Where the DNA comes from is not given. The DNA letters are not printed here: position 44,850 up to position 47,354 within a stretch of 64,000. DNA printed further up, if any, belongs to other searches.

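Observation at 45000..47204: Single-gene fusion of a soluble GT2 to a polytopic PMT-like GT-C domain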

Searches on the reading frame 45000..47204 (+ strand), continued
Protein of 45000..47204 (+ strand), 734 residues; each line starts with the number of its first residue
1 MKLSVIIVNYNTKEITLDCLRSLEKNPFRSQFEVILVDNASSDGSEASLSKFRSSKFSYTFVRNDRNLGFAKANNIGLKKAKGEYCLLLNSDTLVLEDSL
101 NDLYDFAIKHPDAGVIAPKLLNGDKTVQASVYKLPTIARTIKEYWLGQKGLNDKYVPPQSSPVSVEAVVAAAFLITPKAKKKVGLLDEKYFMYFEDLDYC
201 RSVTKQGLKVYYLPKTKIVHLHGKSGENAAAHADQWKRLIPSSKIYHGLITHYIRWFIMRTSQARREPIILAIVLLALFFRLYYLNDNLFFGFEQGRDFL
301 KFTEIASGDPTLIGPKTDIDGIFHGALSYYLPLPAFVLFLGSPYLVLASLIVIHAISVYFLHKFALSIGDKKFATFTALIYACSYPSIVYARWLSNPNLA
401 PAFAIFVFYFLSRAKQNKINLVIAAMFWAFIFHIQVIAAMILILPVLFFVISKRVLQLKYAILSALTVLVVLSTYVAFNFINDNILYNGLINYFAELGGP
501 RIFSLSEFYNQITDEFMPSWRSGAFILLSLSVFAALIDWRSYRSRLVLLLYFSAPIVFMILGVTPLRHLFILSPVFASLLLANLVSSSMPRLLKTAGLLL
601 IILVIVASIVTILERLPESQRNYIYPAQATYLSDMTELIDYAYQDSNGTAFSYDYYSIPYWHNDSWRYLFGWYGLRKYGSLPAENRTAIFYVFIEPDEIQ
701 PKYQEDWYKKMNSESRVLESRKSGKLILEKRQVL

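Call 11: find_encoding_contigs(protein=P0002, flank=6000, max_places=4)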
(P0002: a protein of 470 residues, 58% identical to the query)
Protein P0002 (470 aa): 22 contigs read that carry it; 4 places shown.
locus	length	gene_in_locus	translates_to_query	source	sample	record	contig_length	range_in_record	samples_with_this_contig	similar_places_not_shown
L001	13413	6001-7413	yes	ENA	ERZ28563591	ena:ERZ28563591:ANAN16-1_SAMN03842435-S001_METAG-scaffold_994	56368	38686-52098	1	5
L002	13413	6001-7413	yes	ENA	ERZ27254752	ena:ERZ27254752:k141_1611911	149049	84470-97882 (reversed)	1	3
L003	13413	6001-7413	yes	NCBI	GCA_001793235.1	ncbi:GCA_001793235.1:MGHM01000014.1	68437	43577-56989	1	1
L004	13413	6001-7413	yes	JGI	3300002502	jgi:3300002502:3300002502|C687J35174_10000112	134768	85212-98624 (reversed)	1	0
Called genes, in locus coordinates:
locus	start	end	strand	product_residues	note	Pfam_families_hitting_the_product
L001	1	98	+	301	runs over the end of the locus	PF00535:Glycos_transf_2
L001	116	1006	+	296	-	PF00535:Glycos_transf_2, PF13641:Glyco_tranf_2_3, PF13632:Glyco_trans_2_3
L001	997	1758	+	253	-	PF00535:Glycos_transf_2, PF10111:Glyco_tranf_2_2 (weak)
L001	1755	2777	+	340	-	PF00534:Glycos_transf_1, PF13692:Glyco_trans_1_4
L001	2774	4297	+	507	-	PF13231:PMT_2 (weak)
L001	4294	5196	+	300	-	PF00535:Glycos_transf_2, PF13641:Glyco_tranf_2_3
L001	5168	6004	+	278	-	PF00535:Glycos_transf_2, PF10111:Glyco_tranf_2_2 (weak), PF13641:Glyco_tranf_2_3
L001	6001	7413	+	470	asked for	-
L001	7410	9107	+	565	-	PF13231:PMT_2 (weak)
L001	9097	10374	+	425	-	-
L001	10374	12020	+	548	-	PF13231:PMT_2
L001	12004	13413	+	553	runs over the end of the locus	PF02366:PMT, PF13231:PMT_2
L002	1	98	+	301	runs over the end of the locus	PF00535:Glycos_transf_2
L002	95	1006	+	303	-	PF00535:Glycos_transf_2, PF13641:Glyco_tranf_2_3, PF13632:Glyco_trans_2_3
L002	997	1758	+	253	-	PF00535:Glycos_transf_2, PF10111:Glyco_tranf_2_2 (weak)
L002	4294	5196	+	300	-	PF00535:Glycos_transf_2, PF13641:Glyco_tranf_2_3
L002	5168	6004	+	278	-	PF00535:Glycos_transf_2, PF10111:Glyco_tranf_2_2 (weak), PF13641:Glyco_tranf_2_3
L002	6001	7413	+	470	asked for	-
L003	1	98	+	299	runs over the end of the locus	PF00535:Glycos_transf_2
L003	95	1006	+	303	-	PF00535:Glycos_transf_2, PF13641:Glyco_tranf_2_3, PF13632:Glyco_trans_2_3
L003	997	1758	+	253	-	PF00535:Glycos_transf_2, PF10111:Glyco_tranf_2_2 (weak)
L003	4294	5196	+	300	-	PF00535:Glycos_transf_2, PF13641:Glyco_tranf_2_3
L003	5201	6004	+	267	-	PF00535:Glycos_transf_2, PF10111:Glyco_tranf_2_2 (weak), PF13641:Glyco_tranf_2_3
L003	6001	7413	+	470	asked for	-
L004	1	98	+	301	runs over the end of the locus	PF00535:Glycos_transf_2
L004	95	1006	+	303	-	PF00535:Glycos_transf_2, PF13641:Glyco_tranf_2_3, PF13632:Glyco_trans_2_3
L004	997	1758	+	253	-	PF00535:Glycos_transf_2, PF10111:Glyco_tranf_2_2 (weak)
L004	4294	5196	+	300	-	PF00535:Glycos_transf_2, PF13641:Glyco_tranf_2_3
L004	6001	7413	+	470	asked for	-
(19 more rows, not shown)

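Call 12: find_encoding_contigs(protein=P0004, flank=6000, max_places=3)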
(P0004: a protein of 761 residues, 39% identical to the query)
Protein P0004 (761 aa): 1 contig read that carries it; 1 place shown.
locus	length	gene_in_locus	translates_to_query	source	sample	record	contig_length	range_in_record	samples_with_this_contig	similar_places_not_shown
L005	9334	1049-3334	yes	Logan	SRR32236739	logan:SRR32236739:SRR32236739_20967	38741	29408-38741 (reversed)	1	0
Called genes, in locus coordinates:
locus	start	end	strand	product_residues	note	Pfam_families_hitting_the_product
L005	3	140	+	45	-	?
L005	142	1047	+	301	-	PF00535:Glycos_transf_2, PF10111:Glyco_tranf_2_2 (weak), PF13641:Glyco_tranf_2_3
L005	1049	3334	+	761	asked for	PF00535:Glycos_transf_2, PF10111:Glyco_tranf_2_2 (weak), PF13641:Glyco_tranf_2_3, PF13231:PMT_2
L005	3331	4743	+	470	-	-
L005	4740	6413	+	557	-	PF13231:PMT_2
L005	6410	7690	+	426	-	-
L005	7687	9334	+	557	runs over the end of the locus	PF13231:PMT_2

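Call 22: list_cluster_members(proteins=[P0001, P0012, P0029, P0047, P0031])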
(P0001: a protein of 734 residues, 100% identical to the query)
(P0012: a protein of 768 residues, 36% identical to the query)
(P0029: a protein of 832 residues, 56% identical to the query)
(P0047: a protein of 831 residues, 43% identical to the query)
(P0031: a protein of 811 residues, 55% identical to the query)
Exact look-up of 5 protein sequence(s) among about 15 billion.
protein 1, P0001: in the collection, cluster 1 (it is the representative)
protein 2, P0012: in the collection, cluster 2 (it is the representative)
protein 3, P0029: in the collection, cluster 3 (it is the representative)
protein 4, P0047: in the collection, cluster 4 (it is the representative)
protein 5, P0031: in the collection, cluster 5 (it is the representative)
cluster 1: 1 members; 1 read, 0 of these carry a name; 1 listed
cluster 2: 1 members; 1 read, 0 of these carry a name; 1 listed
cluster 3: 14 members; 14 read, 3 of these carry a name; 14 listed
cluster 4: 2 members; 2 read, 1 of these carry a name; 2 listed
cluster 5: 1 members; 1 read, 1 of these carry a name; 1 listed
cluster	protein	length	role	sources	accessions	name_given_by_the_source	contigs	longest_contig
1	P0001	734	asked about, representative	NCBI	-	-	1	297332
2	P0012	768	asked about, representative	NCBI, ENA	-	-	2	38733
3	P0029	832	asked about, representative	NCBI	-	-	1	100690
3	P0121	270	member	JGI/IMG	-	GT2 family glycosyltransferase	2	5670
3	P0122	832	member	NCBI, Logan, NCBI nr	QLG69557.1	MAG: dTDP-Rha:A-D-GlcNAc-diphosphoryl polyprenol, A-3-L-rhamnosyl transferase WbbL ...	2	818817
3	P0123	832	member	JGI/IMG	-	GT2 family glycosyltransferase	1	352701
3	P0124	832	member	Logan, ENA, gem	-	-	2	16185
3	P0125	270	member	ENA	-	-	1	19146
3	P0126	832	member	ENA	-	-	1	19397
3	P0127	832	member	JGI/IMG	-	-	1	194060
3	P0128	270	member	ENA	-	-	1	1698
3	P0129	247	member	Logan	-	-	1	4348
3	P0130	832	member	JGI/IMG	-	-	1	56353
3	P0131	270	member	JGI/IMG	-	-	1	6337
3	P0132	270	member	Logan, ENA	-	-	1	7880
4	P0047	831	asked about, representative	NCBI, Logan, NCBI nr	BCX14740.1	MAG: hypothetical protein KatS3mg088_423 [Patescibacteria group bacterium]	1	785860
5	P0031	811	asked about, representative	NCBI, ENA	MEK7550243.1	MAG: glycosyltransferase [Patescibacteria group bacterium]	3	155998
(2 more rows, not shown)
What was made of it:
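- Closest known: RfbF/WbbL-type rhamnosyltransferases. Same: One database source even names a ~830-aa relative WbbL (QLG69557.1, call 22).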

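Call 35: search_protein_families(library=ncbifam, proteins=[L001:5168-6004:+], max_evalue=1e-8)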
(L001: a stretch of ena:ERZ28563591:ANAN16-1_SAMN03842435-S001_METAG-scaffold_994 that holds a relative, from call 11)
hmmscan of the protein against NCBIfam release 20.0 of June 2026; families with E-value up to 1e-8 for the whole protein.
L001:5168-6004:+ (278 aa): 13 families
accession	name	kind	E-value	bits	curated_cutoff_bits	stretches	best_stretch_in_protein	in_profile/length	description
TIGR01556.1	rhamnosyltran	subfamily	7.2e-18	64.7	200.55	1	42-249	21-218/281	rhamnosyltransferase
NF007482.0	PRK10073.1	equivalog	7.9e-17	61.3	423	1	11-121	5-113/334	glycosyltransferase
TIGR03965.1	mycofact_glyco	equivalog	1.7e-15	56.8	280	1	13-244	75-293/467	mycofactocin biosynthesis glycosyltransferase MftF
NF038299.1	EPS_HpsN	equivalog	1.4e-14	53.8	425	1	13-237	2-226/317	hormogonium polysaccharide biosynthesis glycosyltransferase HpsN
TIGR03111.1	glyc2_xrt_Gpos1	hypoth_equivalog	1.5e-14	53.6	363.95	1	10-132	47-170/439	TIGR03111 family XrtG-associated glycosyltransferase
NF041875.1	EPS_EpsD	equivalog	1.2e-12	47.9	370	1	14-140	1-126/325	exopolysaccharide biosynthesis glycosyltransferase EpsD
NF047683.1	TeichurnBiosyTuaG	equivalog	1.8e-12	47.5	400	1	13-122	7-115/252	teichuronic acid biosynthesis protein TuaG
TIGR03937.1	PgaC_IcaA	equivalog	2.6e-12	46.4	422.3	1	7-127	40-159/407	poly-beta-1,6-N-acetyl-D-glucosamine synthase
NF050050.1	ProtGlycPglI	equivalog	1.5e-11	44.2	500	1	13-119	3-109/306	GalNAc(5)-diNAcBac-PP-undecaprenol beta-1,3-glucosyltransferase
NF038302.1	EPS_HpsE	equivalog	3.8e-11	42.5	300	1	13-144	2-137/307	hormogonium polysaccharide biosynthesis glycosyltransferase HpsE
NF053739.1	GlytfEpsEBac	equivalog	6.5e-10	38.4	450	1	13-139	2-128/265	glycosyltransferase EpsE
TIGR04283.1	glyco_like_mftF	equivalog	6.6e-10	38.9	182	1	14-126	1-106/221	TIGR04283 family arsenosugar biosynthesis glycosyltransferase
TIGR04242.1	nodulat_NodC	equivalog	1.4e-09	37.4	550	1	8-132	44-169/395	chitooligosaccharide synthase NodC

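Call 36: predict_structure(alignment_id=A2)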
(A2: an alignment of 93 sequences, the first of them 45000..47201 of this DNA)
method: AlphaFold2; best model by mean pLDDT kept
length: 734 residues; sequences in the alignment: 93
mean_pLDDT: 95.4   pTM: 0.88
mean pLDDT of the five models: 95.4, 94.7, 94.5, 94.4, 93.6
residues with pLDDT >= 90: 667; 70-90: 63; 50-70: 4; < 50: 0
segments of 3 or more residues with pLDDT < 50: none
pLDDT, mean of each block of 10 residues (from residue 1): 97 97 98 98 96 98 96 98 98 98 98 98 98 95 91 96 97 97 97 95 98 98 90 90 93 88 83 97 95 95 98 93 96 98 98 98 97 98 97 93 98 97 98 97 98 97 98 97 95 87 91 96 97 96 98 96 92 98 93 94 97 91 73 97 97 89 95 98 97 92 94 98 96 98
secondary structure, 60 per line:
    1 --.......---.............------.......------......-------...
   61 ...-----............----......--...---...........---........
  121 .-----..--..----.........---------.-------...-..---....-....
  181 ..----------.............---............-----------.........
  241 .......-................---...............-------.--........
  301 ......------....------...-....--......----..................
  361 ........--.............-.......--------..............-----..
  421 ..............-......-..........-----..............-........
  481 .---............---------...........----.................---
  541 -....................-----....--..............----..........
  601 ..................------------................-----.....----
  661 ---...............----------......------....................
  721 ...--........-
elements in order (helices of 4 or more, strands of 3 or more residues): E3-9 H13-25 E32-38 H45-50 E58-63 H69-80 E85-90 E93-95 H99-109 E113-121 H137-145 E163-165 E172-175 H177-182 H193-205 E209-220 H232-247 H249-264 H268-282 H293-306 E313-316 E323-325 H327-330 H333-338 H343-368 H371-383 H385-391 H400-413 H419-434 H436-441 H443-452 H458-471 H473-481 H485-496 H506-516 H521-537 H542-561 H567-570 H573-586 H591-618 H632-646 E652-656 H664-678 E689-694 H701-714 E715-723 E726-733
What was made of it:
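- Two helices follow the GT-A domain before TM1 (call 36). The AF2 model is confident across both domains (pTM 0.88, call 36).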

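Call 38: fold_search(model_id=the predicted structure, library=pdb)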
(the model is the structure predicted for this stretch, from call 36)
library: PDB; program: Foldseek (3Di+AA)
matches with E <= 10: 1089; with E <= 0.001: 311
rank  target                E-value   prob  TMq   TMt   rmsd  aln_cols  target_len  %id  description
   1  6nqt_E                5.2e-10  1.00  0.27  0.40   6.0       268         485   17  GalNac-T2 soaked with UDP-sugar (released 2020-01-29)
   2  6egs_A                5.4e-10  1.00  0.26  0.38   6.8       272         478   17  Crystal structure of the GalNAc-T2 F104S mutant in complex with UDP-GalNAc (released 2018-04-11)
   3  6e7i_A                6.7e-10  1.00  0.29  0.41   6.3       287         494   16  Human ppGalNAcT2 I253A/L310A Mutant with EA2 and UDP (released 2020-01-29)
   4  6nqt_A                8.4e-10  1.00  0.27  0.39   6.2       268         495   17  GalNac-T2 soaked with UDP-sugar (released 2020-01-29)
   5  4d0z_C                1.0e-09  1.00  0.25  0.38   5.8       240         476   18  GalNAc-T2 crystal soaked with UDP-5SGalNAc, mEA2 and manganese (Higher resolution dataset) (released 2014-05-28)
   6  6nqt_F                1.1e-09  1.00  0.27  0.40   6.0       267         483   17  GalNac-T2 soaked with UDP-sugar (released 2020-01-29)
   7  4d0t_B                1.1e-09  1.00  0.27  0.38   6.7       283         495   18  GalNAc-T2 crystal soaked with UDP-GalNAc, EA2 peptide and manganese (released 2014-05-28)
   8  5ndf_E                1.5e-09  1.00  0.28  0.41   6.2       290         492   16  Small-molecule inhibition of ppGalNAc-Ts selectively reduces mucin-type O-glycosylation (released 2017-11-01)
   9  9omn_B                1.8e-09  1.00  0.26  0.64   4.3       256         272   16  WrtF fucosyltransferase - GDP-2-deoxy-2-fluoro-beta-L-fucose (released 2025-10-29)
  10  4d11_A                1.9e-09  1.00  0.27  0.39   6.9       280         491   17  GalNAc-T2 crystal soaked with UDP-5SGalNAc, mEA2 peptide and manganese (Lower resolution dataset) (released 2014-05-28)
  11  2ffu_A                1.9e-09  1.00  0.26  0.37   9.1       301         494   17  Crystal Structure of Human ppGalNAcT-2 complexed with UDP and EA2 (released 2006-01-31)
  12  4d0t_F                2.0e-09  1.00  0.25  0.37   5.9       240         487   18  GalNAc-T2 crystal soaked with UDP-GalNAc, EA2 peptide and manganese (released 2014-05-28)
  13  2ffv_B                2.1e-09  1.00  0.26  0.38   7.1       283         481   17  Human ppGalNAcT-2 complexed with manganese and UDP (released 2006-01-31)
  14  4d0z_F                2.2e-09  1.00  0.25  0.36   5.8       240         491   18  GalNAc-T2 crystal soaked with UDP-5SGalNAc, mEA2 and manganese (Higher resolution dataset) (released 2014-05-28)
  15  4d0t_A                2.2e-09  1.00  0.25  0.36   5.5       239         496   19  GalNAc-T2 crystal soaked with UDP-GalNAc, EA2 peptide and manganese (released 2014-05-28)
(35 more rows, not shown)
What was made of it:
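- On GT2 (GT-A fold, Pfam PF00535): Foldseek E-values are 5e-10 to 1e-8 against GT-A enzymes (calls 36, 38).
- Structural neighbours are ppGalNAc-T2, WrtF, TarS and RmlT (call 38).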

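Call 54: find_encoding_contigs(protein=P0010, flank=5000, max_places=2)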
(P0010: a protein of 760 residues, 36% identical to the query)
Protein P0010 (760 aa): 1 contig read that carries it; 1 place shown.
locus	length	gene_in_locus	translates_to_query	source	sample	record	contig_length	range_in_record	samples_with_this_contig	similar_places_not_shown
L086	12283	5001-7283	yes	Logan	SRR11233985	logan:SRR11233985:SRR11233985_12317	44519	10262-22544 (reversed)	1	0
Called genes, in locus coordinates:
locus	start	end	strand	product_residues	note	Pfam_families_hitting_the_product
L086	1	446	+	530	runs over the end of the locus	-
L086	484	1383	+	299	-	PF00535:Glycos_transf_2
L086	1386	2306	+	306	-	PF00535:Glycos_transf_2, PF13641:Glyco_tranf_2_3, PF13632:Glyco_trans_2_3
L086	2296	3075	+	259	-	PF00535:Glycos_transf_2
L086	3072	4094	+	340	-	PF00534:Glycos_transf_1, PF13692:Glyco_trans_1_4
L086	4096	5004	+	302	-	PF00535:Glycos_transf_2, PF13641:Glyco_tranf_2_3, PF13632:Glyco_trans_2_3 (faint)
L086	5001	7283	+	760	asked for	PF00535:Glycos_transf_2, PF10111:Glyco_tranf_2_2 (weak), PF13641:Glyco_tranf_2_3, PF13231:PMT_2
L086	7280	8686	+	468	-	-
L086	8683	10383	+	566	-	PF13231:PMT_2 (weak)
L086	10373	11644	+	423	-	-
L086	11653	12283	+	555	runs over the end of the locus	PF13231:PMT_2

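Call 55: find_encoding_contigs(protein=P0012, flank=5000, max_places=2)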
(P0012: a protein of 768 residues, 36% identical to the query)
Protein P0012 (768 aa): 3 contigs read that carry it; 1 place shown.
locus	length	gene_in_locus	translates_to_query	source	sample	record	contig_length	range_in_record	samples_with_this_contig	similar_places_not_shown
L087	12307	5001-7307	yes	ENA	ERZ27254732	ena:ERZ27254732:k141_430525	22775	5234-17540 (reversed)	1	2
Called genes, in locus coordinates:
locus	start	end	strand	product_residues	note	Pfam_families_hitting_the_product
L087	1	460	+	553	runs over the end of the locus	-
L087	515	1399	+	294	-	PF00535:Glycos_transf_2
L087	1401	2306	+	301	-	PF00535:Glycos_transf_2, PF10111:Glyco_tranf_2_2 (faint), PF13641:Glyco_tranf_2_3, PF13632:Glyco_trans_2_3 (weak)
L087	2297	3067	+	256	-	PF00535:Glycos_transf_2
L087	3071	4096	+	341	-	PF00534:Glycos_transf_1, PF13692:Glyco_trans_1_4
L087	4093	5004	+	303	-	PF00535:Glycos_transf_2, PF10111:Glyco_tranf_2_2 (faint), PF13641:Glyco_tranf_2_3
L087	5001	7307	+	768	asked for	PF00535:Glycos_transf_2, PF10111:Glyco_tranf_2_2, PF13641:Glyco_tranf_2_3, PF13231:PMT_2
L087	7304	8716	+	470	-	-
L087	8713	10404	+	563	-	PF13231:PMT_2 (weak)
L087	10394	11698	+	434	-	PF09594:GT87 (weak)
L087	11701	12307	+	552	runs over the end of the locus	PF13231:PMT_2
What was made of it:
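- The closest relatives have GTCb as a separate gene (calls 11, 12, 54, 55).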
